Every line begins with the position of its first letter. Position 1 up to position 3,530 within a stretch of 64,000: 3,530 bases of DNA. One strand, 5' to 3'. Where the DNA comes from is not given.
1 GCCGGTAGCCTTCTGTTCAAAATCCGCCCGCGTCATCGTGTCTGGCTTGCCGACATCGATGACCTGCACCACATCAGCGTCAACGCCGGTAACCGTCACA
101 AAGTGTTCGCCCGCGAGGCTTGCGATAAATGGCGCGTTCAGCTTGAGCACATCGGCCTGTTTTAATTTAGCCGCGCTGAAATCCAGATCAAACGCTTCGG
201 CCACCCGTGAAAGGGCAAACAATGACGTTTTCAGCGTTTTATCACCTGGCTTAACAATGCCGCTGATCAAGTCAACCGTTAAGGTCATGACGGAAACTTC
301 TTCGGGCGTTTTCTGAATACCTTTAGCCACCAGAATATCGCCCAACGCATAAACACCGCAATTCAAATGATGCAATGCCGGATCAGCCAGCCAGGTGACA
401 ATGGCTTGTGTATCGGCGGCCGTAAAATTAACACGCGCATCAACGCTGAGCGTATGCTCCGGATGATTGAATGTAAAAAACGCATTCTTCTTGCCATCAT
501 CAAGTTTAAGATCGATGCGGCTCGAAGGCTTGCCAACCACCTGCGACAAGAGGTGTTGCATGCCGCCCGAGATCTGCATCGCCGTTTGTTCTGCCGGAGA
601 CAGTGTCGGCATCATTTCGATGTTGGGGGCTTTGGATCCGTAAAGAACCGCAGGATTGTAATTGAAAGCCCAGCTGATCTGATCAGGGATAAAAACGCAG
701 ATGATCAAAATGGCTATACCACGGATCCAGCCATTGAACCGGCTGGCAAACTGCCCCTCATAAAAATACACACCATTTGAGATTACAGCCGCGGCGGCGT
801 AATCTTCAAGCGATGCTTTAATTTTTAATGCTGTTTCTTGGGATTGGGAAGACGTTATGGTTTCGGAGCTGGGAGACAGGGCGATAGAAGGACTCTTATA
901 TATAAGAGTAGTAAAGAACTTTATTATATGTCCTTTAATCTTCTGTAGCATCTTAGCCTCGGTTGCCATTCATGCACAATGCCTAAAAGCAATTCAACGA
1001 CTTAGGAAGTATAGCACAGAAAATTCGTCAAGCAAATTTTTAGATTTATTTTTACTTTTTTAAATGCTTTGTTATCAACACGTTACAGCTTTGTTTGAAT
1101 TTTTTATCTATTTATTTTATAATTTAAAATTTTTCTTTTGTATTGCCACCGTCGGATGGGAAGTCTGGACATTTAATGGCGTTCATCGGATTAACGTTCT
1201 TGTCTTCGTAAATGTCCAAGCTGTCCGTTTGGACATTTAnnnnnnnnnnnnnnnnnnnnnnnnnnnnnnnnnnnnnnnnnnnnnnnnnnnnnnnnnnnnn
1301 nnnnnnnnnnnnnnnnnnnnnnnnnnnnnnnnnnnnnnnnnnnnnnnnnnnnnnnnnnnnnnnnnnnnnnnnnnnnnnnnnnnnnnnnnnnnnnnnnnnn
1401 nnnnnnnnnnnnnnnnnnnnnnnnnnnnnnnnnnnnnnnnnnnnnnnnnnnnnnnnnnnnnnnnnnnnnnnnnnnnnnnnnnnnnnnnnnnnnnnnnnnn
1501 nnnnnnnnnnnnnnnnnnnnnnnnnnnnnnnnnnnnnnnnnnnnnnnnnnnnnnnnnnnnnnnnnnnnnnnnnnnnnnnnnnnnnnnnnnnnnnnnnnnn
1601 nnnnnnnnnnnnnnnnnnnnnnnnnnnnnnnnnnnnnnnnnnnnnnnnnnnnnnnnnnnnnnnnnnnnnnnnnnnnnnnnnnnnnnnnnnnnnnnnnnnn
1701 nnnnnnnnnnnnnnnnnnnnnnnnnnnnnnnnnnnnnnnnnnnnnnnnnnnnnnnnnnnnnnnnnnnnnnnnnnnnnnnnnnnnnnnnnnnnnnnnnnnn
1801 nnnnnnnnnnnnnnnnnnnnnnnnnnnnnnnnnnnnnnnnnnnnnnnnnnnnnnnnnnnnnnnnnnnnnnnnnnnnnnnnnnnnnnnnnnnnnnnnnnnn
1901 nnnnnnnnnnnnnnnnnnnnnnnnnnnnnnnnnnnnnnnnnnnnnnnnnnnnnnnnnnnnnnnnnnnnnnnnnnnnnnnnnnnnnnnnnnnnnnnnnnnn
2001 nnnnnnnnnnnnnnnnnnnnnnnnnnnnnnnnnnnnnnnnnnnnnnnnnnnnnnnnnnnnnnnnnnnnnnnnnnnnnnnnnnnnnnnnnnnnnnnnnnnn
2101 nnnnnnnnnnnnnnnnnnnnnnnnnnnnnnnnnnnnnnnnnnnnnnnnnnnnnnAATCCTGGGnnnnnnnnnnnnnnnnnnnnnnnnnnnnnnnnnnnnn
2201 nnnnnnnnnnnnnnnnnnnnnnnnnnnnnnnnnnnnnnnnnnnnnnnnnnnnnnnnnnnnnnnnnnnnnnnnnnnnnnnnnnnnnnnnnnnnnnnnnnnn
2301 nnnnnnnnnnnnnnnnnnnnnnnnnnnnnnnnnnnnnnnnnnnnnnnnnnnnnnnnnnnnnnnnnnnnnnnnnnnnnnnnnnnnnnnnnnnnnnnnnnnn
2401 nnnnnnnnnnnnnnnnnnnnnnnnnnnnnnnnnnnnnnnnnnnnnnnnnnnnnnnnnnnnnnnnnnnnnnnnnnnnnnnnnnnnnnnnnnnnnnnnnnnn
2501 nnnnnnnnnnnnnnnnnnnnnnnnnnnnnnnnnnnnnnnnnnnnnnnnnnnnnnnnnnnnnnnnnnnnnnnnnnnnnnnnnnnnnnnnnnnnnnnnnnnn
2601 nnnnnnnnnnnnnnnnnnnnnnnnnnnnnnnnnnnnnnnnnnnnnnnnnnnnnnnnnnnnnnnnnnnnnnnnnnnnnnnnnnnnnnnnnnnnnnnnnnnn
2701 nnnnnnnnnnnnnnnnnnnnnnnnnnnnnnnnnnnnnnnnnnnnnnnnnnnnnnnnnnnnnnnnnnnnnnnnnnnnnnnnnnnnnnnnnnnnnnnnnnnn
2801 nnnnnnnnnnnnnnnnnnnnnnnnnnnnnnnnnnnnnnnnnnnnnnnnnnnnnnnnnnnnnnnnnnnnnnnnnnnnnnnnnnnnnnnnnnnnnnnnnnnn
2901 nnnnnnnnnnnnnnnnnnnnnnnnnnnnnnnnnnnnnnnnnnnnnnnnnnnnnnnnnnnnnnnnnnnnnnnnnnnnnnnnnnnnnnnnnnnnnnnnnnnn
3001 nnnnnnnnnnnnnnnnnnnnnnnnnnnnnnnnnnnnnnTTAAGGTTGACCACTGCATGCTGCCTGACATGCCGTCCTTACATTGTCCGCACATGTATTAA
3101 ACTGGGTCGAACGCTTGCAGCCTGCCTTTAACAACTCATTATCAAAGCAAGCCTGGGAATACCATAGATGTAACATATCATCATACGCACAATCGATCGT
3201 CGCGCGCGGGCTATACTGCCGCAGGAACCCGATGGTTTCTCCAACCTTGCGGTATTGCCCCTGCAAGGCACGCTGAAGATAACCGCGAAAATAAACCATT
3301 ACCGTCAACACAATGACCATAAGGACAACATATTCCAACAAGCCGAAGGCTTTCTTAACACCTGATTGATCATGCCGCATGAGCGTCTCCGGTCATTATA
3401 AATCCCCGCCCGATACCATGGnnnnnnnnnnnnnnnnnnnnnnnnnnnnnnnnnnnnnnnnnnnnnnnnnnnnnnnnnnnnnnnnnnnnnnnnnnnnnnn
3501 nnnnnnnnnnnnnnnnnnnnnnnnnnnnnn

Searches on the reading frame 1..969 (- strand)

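Call 38: search_protein_families(library=pfam, proteins=[window:1-969:-], max_evalue=0.0001)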
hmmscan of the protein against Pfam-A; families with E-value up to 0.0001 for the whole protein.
window:1-969:- (323 aa): 1 family
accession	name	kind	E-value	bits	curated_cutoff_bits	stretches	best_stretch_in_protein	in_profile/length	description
PF03412.21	Peptidase_C39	-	2.9e-07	30.8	22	1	248-320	45-120/133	Peptidase C39 family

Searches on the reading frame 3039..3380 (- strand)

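Call 9: search_protein_families(library=pfam, proteins=[window:3039-3380:-], max_evalue=0.01)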
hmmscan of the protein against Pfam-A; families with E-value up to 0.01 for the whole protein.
window:3039-3380:- (113 aa): 0 families

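Call 64: search_protein_families(library=ncbifam, proteins=[window:3039-3380:-], max_evalue=0.01)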
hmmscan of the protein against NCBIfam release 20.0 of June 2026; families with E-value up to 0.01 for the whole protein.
window:3039-3380:- (113 aa): 2 families
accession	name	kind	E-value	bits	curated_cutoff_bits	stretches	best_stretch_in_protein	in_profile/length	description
NF040914.1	Mrt_core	domain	0.0062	16.6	100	1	19-51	7-39/108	myxosortase family intramembrane protease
NF040594.1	CPBP_fam_MrtC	equivalog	0.0099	15.6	195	0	20-45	122-147/221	myxosortase MrtC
